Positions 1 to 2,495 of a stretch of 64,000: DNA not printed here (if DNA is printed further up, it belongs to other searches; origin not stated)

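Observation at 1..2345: RloC/PrrC-like ABC ATPase operon (truncated at window start) directly abutting the inserted element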

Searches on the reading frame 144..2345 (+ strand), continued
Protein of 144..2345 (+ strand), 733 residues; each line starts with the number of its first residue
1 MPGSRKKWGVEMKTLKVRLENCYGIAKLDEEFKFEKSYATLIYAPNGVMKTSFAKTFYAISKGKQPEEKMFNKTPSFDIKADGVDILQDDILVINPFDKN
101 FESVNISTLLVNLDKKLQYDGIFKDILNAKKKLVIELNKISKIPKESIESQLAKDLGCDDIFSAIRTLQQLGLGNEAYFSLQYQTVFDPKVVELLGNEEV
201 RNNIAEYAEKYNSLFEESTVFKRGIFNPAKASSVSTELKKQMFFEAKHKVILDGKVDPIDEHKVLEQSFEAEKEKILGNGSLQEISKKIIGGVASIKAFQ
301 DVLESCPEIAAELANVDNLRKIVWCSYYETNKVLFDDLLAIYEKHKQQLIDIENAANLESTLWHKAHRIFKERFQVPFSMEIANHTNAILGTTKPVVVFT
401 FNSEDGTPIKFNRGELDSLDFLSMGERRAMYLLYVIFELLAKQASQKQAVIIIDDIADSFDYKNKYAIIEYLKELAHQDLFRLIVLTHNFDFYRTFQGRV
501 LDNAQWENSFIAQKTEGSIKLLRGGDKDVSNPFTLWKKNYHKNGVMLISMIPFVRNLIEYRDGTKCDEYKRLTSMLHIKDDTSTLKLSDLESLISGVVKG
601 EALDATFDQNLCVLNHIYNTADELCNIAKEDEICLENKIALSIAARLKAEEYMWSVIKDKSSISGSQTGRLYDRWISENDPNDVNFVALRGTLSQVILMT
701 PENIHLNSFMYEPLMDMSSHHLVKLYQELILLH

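Call 68: search_protein_families(library=padloc, proteins=[L051:10169-11602:+, L053:10233-11507:+, L045:3459-4661:+, L034:6406-7986:+, L034:10194-11387:+, L059:6403-7986:+, L059:10193-11452:+, L047:5427-6665:+, L062:6886-8001:+, L033:6857-7936:+], max_evalue=0.001)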
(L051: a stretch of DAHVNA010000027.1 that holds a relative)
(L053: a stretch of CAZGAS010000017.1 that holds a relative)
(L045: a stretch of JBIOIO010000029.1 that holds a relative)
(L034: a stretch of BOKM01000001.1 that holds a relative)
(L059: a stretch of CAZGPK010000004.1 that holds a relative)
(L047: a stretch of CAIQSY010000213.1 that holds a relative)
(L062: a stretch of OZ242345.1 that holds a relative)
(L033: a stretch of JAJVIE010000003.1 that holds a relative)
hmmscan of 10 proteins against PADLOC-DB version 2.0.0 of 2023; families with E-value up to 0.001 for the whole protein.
L051:10169-11602:+ (478 aa): 0 families

L053:10233-11507:+ (425 aa): 0 families

L045:3459-4661:+ (401 aa): 0 families

L034:6406-7986:+ (527 aa): 40 families (the best 25 are shown)
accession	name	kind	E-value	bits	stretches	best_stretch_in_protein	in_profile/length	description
PDLC03022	MTase_I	-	7.9e-130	432.7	1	14-494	3-485/857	Type I methyltransferase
PDLC03027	MTase_I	-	7.6e-97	323.7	2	105-501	64-452/810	Type I methyltransferase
PDLC03031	MTase_I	-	2e-80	269.1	1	16-487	7-488/834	Type I methyltransferase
PDLC03032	MTase_I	-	5.7e-70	234.5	2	132-499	84-452/1001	Type I methyltransferase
PDLC03020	MTase_I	-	1.5e-59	200.2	1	16-403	5-393/410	Type I methyltransferase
PDLC03033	MTase_I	-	7e-55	185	1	22-522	18-531/541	Type I methyltransferase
PDLC03038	MTase_I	-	3.3e-52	175.5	1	16-498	8-466/896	Type I methyltransferase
PDLC03039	MTase_I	-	7e-52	174.5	1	15-524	5-492/708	Type I methyltransferase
PDLC03019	MTase_I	-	8.6e-52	174.5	1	19-506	10-482/932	Type I methyltransferase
PDLC03029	MTase_I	-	1.8e-51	173.4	1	12-513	4-509/661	Type I methyltransferase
PDLC03240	MTase_II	-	4.3e-51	172.3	1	16-524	7-509/511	Type II methyltransferase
PDLC03021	MTase_I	-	3.6e-49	165.9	1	109-519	78-486/491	Type I methyltransferase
PDLC04134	mad2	-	8.7e-49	164.6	1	7-453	131-485/492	mads_2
PDLC03028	MTase_I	-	1.9e-47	160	1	17-502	729-1209/1236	Type I methyltransferase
PDLC03035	MTase_I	-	5.9e-36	122.2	1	12-518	5-480/653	Type I methyltransferase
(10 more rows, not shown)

L034:10194-11387:+ (398 aa): 120 families (the best 25 are shown)
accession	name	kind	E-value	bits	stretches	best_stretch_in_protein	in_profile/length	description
PDLC03144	Specificity_I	-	5.7e-93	310.5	2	159-395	132-385/388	Type I specificity subunit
PDLC03077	Specificity_I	-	4.4e-81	271.6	1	7-393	3-409/417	Type I specificity subunit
PDLC03057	Specificity_I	-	2.6e-66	222.1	2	6-228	2-221/407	Type I specificity subunit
PDLC03073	Specificity_I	-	2.7e-62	209.3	2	13-222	11-222/437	Type I specificity subunit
PDLC03126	Specificity_I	-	2.5e-51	173.3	2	6-218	214-428/690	Type I specificity subunit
PDLC03110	Specificity_I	-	1.8e-39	133.7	1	25-207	225-605/624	Type I specificity subunit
PDLC03178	Specificity_I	-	4.8e-39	132.9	2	220-366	21-177/411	Type I specificity subunit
PDLC03068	Specificity_I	-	8.6e-38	128.5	2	19-206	3-188/403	Type I specificity subunit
PDLC04137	mad5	-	5.7e-36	122.5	1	19-388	2-391/392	mads_5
PDLC03099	Specificity_I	-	1.4e-33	114.6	2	219-366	5-148/405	Type I specificity subunit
PDLC03111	Specificity_I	-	1.4e-33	114.5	2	250-395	46-197/207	Type I specificity subunit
PDLC03107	Specificity_I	-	3.5e-33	113.2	2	20-199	195-374/392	Type I specificity subunit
PDLC03101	Specificity_I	-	1.5e-32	111.7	2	24-186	217-373/411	Type I specificity subunit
PDLC03087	Specificity_I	-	6.8e-31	105.6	2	21-199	16-192/418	Type I specificity subunit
PDLC03119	Specificity_I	-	2.5e-29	100.4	2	21-208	199-384/393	Type I specificity subunit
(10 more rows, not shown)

L059:6403-7986:+ (528 aa): 37 families (the best 25 are shown)
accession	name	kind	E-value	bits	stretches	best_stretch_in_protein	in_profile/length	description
PDLC03022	MTase_I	-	1.6e-132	441.6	1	15-495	3-485/857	Type I methyltransferase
PDLC03027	MTase_I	-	5e-97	324.3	2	124-496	75-449/810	Type I methyltransferase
PDLC03031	MTase_I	-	4.2e-82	274.7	1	17-489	7-489/834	Type I methyltransferase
PDLC03032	MTase_I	-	5.8e-67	224.5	2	133-495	84-450/1001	Type I methyltransferase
PDLC03020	MTase_I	-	1.5e-60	203.5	1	17-404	5-393/410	Type I methyltransferase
PDLC03033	MTase_I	-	2.6e-53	179.8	1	21-513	16-521/541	Type I methyltransferase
PDLC03019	MTase_I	-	3.8e-53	179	1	20-515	10-494/932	Type I methyltransferase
PDLC03039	MTase_I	-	1.9e-52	176.4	1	17-525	6-492/708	Type I methyltransferase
PDLC03029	MTase_I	-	1.8e-50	170.1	1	12-491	3-485/661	Type I methyltransferase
PDLC03038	MTase_I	-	1.8e-50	169.7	1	17-496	8-463/896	Type I methyltransferase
PDLC03240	MTase_II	-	2.2e-49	166.7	1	17-511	7-494/511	Type II methyltransferase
PDLC04134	mad2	-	4.9e-49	165.5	1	9-455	132-486/492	mads_2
PDLC03028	MTase_I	-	5.8e-49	165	1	18-504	729-1210/1236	Type I methyltransferase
PDLC03021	MTase_I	-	1.1e-47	161.1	1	120-519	88-485/491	Type I methyltransferase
PDLC03026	MTase_I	-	3.3e-36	123.5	1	159-523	98-463/487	Type I methyltransferase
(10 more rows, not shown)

L059:10193-11452:+ (420 aa): 119 families (the best 25 are shown)
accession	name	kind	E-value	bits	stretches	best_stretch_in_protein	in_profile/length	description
PDLC03144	Specificity_I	-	7.2e-94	313.5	2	159-418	132-386/388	Type I specificity subunit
PDLC03077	Specificity_I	-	7.9e-82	274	1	9-415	5-409/417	Type I specificity subunit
PDLC03057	Specificity_I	-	5.2e-78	260.6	1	7-417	3-405/407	Type I specificity subunit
PDLC03073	Specificity_I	-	1.8e-62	209.9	2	6-217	4-213/437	Type I specificity subunit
PDLC03126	Specificity_I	-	5.5e-57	192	3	19-220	226-426/690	Type I specificity subunit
PDLC03068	Specificity_I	-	1.9e-50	170.2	2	223-385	4-167/403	Type I specificity subunit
PDLC04137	mad5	-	2.4e-48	163.3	2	222-404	2-179/392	mads_5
PDLC03168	Specificity_I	-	9.7e-44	148.6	2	225-387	7-169/459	Type I specificity subunit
PDLC03111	Specificity_I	-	4.1e-43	145.6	2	293-417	74-197/207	Type I specificity subunit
PDLC03089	Specificity_I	-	2.9e-41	140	2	226-385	8-170/446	Type I specificity subunit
PDLC03100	Specificity_I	-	3.5e-41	139.9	2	214-391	187-370/392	Type I specificity subunit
PDLC03110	Specificity_I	-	2.6e-40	136.5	1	25-385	225-591/624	Type I specificity subunit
PDLC03101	Specificity_I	-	1.8e-38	131.2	2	24-198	217-385/411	Type I specificity subunit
PDLC03107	Specificity_I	-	6.8e-38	128.8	3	224-413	4-177/392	Type I specificity subunit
PDLC03072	Specificity_I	-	1e-37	128.3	2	38-198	257-414/448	Type I specificity subunit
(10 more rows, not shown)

L047:5427-6665:+ (413 aa): 130 families (the best 25 are shown)
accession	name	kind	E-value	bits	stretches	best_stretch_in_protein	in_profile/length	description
PDLC03134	Specificity_I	-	1.2e-78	262.9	4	94-220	98-228/428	Type I specificity subunit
PDLC03098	Specificity_I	-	3.2e-65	219.2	1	4-401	29-438/443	Type I specificity subunit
PDLC03178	Specificity_I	-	1.5e-62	210.3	2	91-394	101-409/411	Type I specificity subunit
PDLC03107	Specificity_I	-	8.1e-58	194.3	1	4-393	3-386/392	Type I specificity subunit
PDLC03101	Specificity_I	-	2.6e-55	186.7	1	2-402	4-407/411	Type I specificity subunit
PDLC03100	Specificity_I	-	2.4e-54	183.3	2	135-397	139-390/392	Type I specificity subunit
PDLC03099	Specificity_I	-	4.6e-54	182.1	2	106-399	91-390/405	Type I specificity subunit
PDLC03108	Specificity_I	-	1.6e-52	177.3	1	3-409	36-445/452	Type I specificity subunit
PDLC03189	Specificity_I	-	2.7e-51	172.9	1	2-367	8-381/459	Type I specificity subunit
PDLC04137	mad5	-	2.7e-50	169.7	1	3-392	2-391/392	mads_5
PDLC03068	Specificity_I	-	1.3e-48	164.1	2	1-238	1-257/403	Type I specificity subunit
PDLC03087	Specificity_I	-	6.2e-47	158.4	1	2-402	13-417/418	Type I specificity subunit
PDLC03090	Specificity_I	-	2.5e-44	150.2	2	3-187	236-428/434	Type I specificity subunit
PDLC03089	Specificity_I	-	2.8e-44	149.9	2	1-182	1-190/446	Type I specificity subunit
PDLC03072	Specificity_I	-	5.5e-43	145.6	1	4-398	24-436/448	Type I specificity subunit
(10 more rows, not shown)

L062:6886-8001:+ (372 aa): 96 families (the best 25 are shown)
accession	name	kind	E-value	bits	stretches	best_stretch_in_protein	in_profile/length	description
PDLC03062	Specificity_I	-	3.1e-100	334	2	186-352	14-173/375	Type I specificity subunit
PDLC03150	Specificity_I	-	2.2e-70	235.8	2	182-355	45-216/475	Type I specificity subunit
PDLC03132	Specificity_I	-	4.4e-68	228.2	2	203-360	31-188/387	Type I specificity subunit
PDLC03067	Specificity_I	-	9.4e-63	210.4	2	205-339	30-163/383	Type I specificity subunit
PDLC03106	Specificity_I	-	8.8e-28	95.4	2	38-187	65-216/461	Type I specificity subunit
PDLC03156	Specificity_I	-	1.8e-24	84.9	1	123-360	149-405/413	Type I specificity subunit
PDLC03087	Specificity_I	-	4.3e-24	83.2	2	120-197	155-234/418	Type I specificity subunit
PDLC03134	Specificity_I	-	9.7e-22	75.3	2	273-366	313-414/428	Type I specificity subunit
PDLC03099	Specificity_I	-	1e-21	75.6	2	2-170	3-168/405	Type I specificity subunit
PDLC03178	Specificity_I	-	2.6e-21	74.5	2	119-195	146-227/411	Type I specificity subunit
PDLC03101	Specificity_I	-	8.2e-21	73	2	120-200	144-226/411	Type I specificity subunit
PDLC03144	Specificity_I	-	8.2e-21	73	2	198-327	26-159/388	Type I specificity subunit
PDLC03108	Specificity_I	-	3.2e-20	70.8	2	87-181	132-236/452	Type I specificity subunit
PDLC04137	mad5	-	5.6e-18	63.3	1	80-351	88-391/392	mads_5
PDLC03173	Specificity_I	-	1.9e-17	61.6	2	304-361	396-458/463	Type I specificity subunit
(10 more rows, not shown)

L033:6857-7936:+ (360 aa): 0 families

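Call 76: search_protein_families(library=padloc, alignment_id=A6, max_evalue=1)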
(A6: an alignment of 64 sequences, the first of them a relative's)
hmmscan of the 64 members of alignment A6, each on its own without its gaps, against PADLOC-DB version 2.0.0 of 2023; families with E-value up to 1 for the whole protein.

A. member 1, P0001 (722 aa): 7 families
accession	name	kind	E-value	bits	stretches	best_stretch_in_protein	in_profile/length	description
PDLC05023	PDC-S46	-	2.6e-239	794.6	1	1-718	1-715/719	-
PDLC04889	PDC-S06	-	2.5e-14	50.8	1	410-573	417-576/693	-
PDLC04894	PDC-S06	-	7e-11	39.4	1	411-485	504-577/740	-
PDLC04140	mad8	-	1.1e-06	26.4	1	252-479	100-234/314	mads_8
PDLC04896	PDC-S06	-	2.4e-06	24.5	1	391-492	481-579/732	-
PDLC02335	AbiLi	-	3.6e-06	24.3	1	6-481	53-240/326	AbiLi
PDLC02914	ATPase-Toprim_I-B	-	1.3e-05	22.6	2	423-486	190-252/443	-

B. families by the number of members that match (of 64 scanned): 27 families (the first 25 are shown)
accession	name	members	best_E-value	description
PDLC05023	PDC-S46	64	7.7e-277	-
PDLC04140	mad8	59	1.9e-09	mads_8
PDLC04894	PDC-S06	54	1.1e-15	-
PDLC04896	PDC-S06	30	4.5e-09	-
PDLC02914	ATPase-Toprim_I-B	27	1.3e-08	-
PDLC02335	AbiLi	24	3.7e-10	AbiLi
PDLC04889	PDC-S06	23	3.2e-18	-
PDLC04135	mad3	16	4.6e-07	mads_3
PDLC04898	PDC-S06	8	5.1e-12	-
PDLC02360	PrrC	8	1e-06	PrrC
PDLC03865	LmuB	8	1.7e-05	-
PDLC04164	AriA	6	5e-06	-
PDLC04897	PDC-S06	4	2e-11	-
PDLC04893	PDC-S06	4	1.3e-08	-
PDLC04887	PDC-S06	2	1e-06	-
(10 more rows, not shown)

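Call 77: search_protein_families(library=pfam, proteins=[P0002, P0003, P0016, P0024, P0042, P0044, P0106, P0109, P0113, P0037], max_evalue=0.1)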
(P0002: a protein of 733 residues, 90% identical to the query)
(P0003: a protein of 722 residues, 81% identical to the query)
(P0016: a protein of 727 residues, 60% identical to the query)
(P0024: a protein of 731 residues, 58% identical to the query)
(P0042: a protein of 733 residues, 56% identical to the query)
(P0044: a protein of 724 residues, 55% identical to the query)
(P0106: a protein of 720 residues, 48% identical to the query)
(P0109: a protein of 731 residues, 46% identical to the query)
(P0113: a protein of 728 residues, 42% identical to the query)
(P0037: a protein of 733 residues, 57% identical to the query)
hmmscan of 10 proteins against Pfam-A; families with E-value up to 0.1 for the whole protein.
P0002 (733 aa): 3 families
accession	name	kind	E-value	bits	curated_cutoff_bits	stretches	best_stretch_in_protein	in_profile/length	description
PF13166.12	AAA_13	-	9.3e-14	51.5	36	1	260-501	335-582/713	AAA domain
PF02463.25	SMC_N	-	5.6e-05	23.1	40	1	203-494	135-203/220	RecF/RecN/SMC N terminal domain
PF19408.5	PKD_6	-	0.0041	17.9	25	1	625-669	6-51/82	PKD-like domain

P0003 (722 aa): 3 families
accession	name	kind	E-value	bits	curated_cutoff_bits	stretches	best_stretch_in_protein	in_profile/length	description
PF13166.12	AAA_13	-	2.1e-13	50.3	36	1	251-512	337-606/713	AAA domain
PF02463.25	SMC_N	-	3.5e-05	23.8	40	1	140-484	135-204/220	RecF/RecN/SMC N terminal domain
PF13304.12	AAA_21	-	0.013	16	27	0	407-478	235-299/304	AAA domain, putative AbiEii toxin, Type IV TA system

P0016 (727 aa): 2 families
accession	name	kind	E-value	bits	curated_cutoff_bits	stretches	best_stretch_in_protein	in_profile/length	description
PF13166.12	AAA_13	-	1.7e-17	63.8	36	2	251-548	337-647/713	AAA domain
PF02463.25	SMC_N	-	0.00052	19.9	40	1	153-484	135-204/220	RecF/RecN/SMC N terminal domain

P0024 (731 aa): 2 families
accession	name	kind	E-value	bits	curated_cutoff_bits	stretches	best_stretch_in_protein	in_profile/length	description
PF13166.12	AAA_13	-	3.2e-15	56.3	36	1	395-505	483-598/713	AAA domain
PF02463.25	SMC_N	-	0.0079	16.1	40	1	204-483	127-203/220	RecF/RecN/SMC N terminal domain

P0042 (733 aa): 3 families
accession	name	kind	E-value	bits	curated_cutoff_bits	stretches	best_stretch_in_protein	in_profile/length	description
PF13166.12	AAA_13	-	1.3e-13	51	36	1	255-550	340-648/713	AAA domain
PF02463.25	SMC_N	-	0.01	15.7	40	1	181-485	123-204/220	RecF/RecN/SMC N terminal domain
PF25718.1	Mycobacteriophage_73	-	0.024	15.5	27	0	226-272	29-74/85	Mycobacteriophage L5 gene 73 protein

P0044 (724 aa): 3 families
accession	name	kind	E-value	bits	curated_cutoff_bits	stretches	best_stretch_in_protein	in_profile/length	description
PF13166.12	AAA_13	-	2.5e-17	63.3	36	2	223-513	309-604/713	AAA domain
PF00772.26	DnaB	-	0.016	15.7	23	0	215-263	18-66/103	DnaB-like helicase N terminal domain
PF02463.25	SMC_N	-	0.02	14.7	40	1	362-486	135-206/220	RecF/RecN/SMC N terminal domain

P0106 (720 aa): 4 families
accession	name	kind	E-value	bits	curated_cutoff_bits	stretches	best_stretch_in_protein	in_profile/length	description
PF13166.12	AAA_13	-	4.6e-13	49.2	36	2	200-494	285-587/713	AAA domain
PF02463.25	SMC_N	-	9.3e-08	32.2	40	1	25-477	23-200/220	RecF/RecN/SMC N terminal domain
PF00142.24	Fer4_NifH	-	0.0053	16.7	25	1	95-186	176-267/271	4Fe-4S iron sulfur cluster binding proteins, NifH/frxC family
PF06050.19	HGD-D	-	0.013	15.6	28.4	0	530-610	195-281/342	2-hydroxyglutaryl-CoA dehydratase, D-component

P0109 (731 aa): 3 families
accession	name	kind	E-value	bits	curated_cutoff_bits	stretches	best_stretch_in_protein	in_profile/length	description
PF13166.12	AAA_13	-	1.6e-17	63.9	36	2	189-514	265-598/713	AAA domain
PF02463.25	SMC_N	-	1.1e-05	25.5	40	1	224-498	135-208/220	RecF/RecN/SMC N terminal domain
PF08658.15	Rad54_N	-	0.0052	17.4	27.5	1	315-394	27-112/179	Rad54 N terminal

P0113 (728 aa): 2 families
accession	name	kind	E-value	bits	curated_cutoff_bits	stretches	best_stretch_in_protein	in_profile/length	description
PF13166.12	AAA_13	-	7.2e-19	68.4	36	1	194-552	283-648/713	AAA domain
PF02463.25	SMC_N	-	0.00029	20.8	40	1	265-489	135-207/220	RecF/RecN/SMC N terminal domain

P0037 (733 aa): 2 families
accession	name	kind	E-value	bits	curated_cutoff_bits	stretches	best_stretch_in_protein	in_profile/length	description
PF13166.12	AAA_13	-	3.2e-17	62.9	36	2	251-516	337-604/713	AAA domain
PF02463.25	SMC_N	-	0.00026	20.9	40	1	237-489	62-205/220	RecF/RecN/SMC N terminal domain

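Call 78: search_solved_structures(query=A6, max_evalue=10)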
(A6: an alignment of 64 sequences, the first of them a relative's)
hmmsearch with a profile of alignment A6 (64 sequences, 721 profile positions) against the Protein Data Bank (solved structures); distinct sequences matched with E-value up to 10: 2.
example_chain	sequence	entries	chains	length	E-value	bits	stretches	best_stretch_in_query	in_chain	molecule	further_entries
8rd8_OL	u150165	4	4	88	0.15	13.7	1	505-565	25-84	Small ribosomal subunit protein uS15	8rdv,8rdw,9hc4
6v39_o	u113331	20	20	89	0.44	12.2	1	505-565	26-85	30S ribosomal protein S15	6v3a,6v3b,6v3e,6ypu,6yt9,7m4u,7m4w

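Call 91: find_encoding_contigs(protein=P0011, flank=8000, max_places=2)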
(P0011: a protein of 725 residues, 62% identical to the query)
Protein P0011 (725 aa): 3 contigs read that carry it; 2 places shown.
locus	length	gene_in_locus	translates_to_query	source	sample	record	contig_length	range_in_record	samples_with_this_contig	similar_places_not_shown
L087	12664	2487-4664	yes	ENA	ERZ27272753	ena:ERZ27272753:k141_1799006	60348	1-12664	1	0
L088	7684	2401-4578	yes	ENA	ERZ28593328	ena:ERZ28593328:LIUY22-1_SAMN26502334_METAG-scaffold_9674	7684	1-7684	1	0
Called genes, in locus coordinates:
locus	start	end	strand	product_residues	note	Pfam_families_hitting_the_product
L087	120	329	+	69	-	-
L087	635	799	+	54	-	-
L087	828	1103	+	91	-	-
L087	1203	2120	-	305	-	PF08378:NERD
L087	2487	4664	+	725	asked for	-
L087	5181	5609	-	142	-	-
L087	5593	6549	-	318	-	PF00004:AAA, PF07728:AAA_5 (weak)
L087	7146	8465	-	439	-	PF00005:ABC_tran, PF09821:AAA_assoc_C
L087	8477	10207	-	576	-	PF00528:BPD_transp_1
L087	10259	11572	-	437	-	PF04966:OprB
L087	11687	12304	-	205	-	PF01545:Cation_efflux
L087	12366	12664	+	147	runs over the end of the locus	PF13411:MerR_1, PF00376:MerR, PF09278:MerR-DNA-bind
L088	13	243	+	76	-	-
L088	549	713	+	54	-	-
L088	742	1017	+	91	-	-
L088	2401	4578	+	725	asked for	-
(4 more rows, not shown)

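Call 92: find_encoding_contigs(protein=P0044, flank=8000, max_places=3)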
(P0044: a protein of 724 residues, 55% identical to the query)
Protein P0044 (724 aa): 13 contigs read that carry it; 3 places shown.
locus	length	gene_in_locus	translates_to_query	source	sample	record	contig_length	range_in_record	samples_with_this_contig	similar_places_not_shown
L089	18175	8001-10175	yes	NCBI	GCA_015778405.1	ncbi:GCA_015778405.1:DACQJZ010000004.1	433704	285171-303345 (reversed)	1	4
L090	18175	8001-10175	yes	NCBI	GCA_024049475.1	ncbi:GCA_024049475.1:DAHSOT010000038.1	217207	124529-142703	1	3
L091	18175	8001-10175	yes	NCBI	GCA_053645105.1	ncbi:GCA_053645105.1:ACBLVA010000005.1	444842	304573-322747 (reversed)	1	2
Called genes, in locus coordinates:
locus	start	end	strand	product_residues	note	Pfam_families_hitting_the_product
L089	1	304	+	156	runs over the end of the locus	PF00210:Ferritin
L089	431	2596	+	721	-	PF00141:peroxidase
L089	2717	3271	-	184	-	PF01292:Ni_hydr_CYTB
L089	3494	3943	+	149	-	-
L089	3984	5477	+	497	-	PF22669:Exo_endo_phos2 (weak)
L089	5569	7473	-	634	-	-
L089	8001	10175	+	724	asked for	PF13166:AAA_13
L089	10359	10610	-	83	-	-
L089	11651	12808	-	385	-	-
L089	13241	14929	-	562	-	-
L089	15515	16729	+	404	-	PF07690:MFS_1, PF00083:Sugar_tr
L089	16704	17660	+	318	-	PF00126:HTH_1, PF03466:LysR_substrate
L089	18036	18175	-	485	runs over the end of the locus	PF11840:DUF3360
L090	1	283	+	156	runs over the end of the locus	PF00210:Ferritin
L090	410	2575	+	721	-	PF00141:peroxidase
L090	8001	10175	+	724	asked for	PF13166:AAA_13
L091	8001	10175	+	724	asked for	PF13166:AAA_13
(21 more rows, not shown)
